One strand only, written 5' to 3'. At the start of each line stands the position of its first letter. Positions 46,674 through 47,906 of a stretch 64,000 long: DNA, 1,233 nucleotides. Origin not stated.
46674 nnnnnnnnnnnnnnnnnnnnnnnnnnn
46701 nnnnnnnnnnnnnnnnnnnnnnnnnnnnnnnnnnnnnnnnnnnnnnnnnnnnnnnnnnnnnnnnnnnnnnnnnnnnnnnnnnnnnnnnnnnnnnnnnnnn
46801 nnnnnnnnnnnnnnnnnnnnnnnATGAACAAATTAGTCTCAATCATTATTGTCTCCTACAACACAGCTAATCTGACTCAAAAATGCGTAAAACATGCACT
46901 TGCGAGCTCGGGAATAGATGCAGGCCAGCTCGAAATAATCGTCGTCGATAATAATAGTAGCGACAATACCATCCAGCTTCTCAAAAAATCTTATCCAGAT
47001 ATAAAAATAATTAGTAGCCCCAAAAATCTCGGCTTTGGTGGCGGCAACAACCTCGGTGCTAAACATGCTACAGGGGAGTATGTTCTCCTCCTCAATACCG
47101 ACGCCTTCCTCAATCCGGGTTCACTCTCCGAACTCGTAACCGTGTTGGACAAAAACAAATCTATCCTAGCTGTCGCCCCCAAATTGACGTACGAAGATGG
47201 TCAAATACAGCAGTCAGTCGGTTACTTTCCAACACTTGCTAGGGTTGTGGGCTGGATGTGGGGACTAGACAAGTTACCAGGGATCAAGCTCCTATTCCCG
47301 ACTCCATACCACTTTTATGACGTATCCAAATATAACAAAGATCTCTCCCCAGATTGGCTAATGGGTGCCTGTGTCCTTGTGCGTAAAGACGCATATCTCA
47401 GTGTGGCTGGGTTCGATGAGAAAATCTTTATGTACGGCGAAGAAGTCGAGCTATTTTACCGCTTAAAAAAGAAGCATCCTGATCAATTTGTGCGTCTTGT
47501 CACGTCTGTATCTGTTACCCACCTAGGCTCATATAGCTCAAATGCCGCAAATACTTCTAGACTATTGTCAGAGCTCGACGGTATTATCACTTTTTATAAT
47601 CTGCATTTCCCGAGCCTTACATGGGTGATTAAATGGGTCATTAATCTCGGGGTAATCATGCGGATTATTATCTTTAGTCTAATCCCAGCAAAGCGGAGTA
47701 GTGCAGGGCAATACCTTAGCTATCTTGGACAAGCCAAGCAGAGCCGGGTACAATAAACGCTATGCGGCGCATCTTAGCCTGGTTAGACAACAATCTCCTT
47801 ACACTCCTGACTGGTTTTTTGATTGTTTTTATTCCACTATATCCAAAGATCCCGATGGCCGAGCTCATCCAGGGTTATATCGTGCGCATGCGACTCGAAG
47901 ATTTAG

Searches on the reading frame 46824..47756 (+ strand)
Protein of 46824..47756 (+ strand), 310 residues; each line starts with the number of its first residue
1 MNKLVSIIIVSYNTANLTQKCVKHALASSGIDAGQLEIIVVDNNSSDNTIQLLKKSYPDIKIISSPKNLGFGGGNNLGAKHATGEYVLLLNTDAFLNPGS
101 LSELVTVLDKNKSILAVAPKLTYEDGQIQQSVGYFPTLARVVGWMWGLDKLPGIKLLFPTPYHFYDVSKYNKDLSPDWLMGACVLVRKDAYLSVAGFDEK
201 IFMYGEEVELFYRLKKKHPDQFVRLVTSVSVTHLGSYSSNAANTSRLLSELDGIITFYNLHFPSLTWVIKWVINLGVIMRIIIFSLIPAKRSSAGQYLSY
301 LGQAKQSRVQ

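Call 24: search_protein_families(library=pfam, proteins=[window:46824-47756:+], max_evalue=0.001)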
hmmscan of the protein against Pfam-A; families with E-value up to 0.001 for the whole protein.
window:46824-47756:+ (310 aa): 4 families
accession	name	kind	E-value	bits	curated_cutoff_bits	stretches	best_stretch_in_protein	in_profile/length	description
PF00535.33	Glycos_transf_2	-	6.4e-27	95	23.3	1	6-120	1-115/168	Glycosyl transferase family 2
PF13641.12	Glyco_tranf_2_3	-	4.5e-10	40.4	27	1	5-217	3-197/230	Glycosyltransferase like family 2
PF10111.15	Glyco_tranf_2_2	-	1.1e-09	38.6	27.3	1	35-108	29-106/276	Glycosyltransferase like family 2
PF13704.12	Glyco_tranf_2_4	-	0.00046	21.1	27.5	0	19-96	8-84/98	Glycosyl transferase family 2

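Call 25: search_protein_families(library=ncbifam, proteins=[window:46824-47756:+], max_evalue=1e-8)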
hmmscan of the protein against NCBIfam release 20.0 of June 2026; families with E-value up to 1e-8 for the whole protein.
window:46824-47756:+ (310 aa): 9 families
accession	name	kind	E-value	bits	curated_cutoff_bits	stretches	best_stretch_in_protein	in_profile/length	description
TIGR03965.1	mycofact_glyco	equivalog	4.5e-16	58.8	280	1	5-122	76-192/467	mycofactocin biosynthesis glycosyltransferase MftF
TIGR04283.1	glyco_like_mftF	equivalog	2.9e-15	56.5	182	1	5-115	1-104/221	TIGR04283 family arsenosugar biosynthesis glycosyltransferase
NF041875.1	EPS_EpsD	equivalog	7e-15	55.2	370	1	5-113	1-109/325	exopolysaccharide biosynthesis glycosyltransferase EpsD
TIGR03937.1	PgaC_IcaA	equivalog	2e-11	43.5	422.3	1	3-118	45-160/407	poly-beta-1,6-N-acetyl-D-glucosamine synthase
NF007482.0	PRK10073.1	equivalog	4.2e-11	42.4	423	1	3-112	6-114/334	glycosyltransferase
NF050050.1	ProtGlycPglI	equivalog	6.3e-11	42.2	500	1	4-129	3-128/306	GalNAc(5)-diNAcBac-PP-undecaprenol beta-1,3-glucosyltransferase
TIGR03111.1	glyc2_xrt_Gpos1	hypoth_equivalog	3.9e-09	35.8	363.95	1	5-135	51-183/439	TIGR03111 family XrtG-associated glycosyltransferase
TIGR01556.1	rhamnosyltran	subfamily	6.7e-09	35.3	200.55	0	32-122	18-113/281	rhamnosyltransferase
NF047683.1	TeichurnBiosyTuaG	equivalog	9.2e-09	35.3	400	0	2-116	5-119/252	teichuronic acid biosynthesis protein TuaG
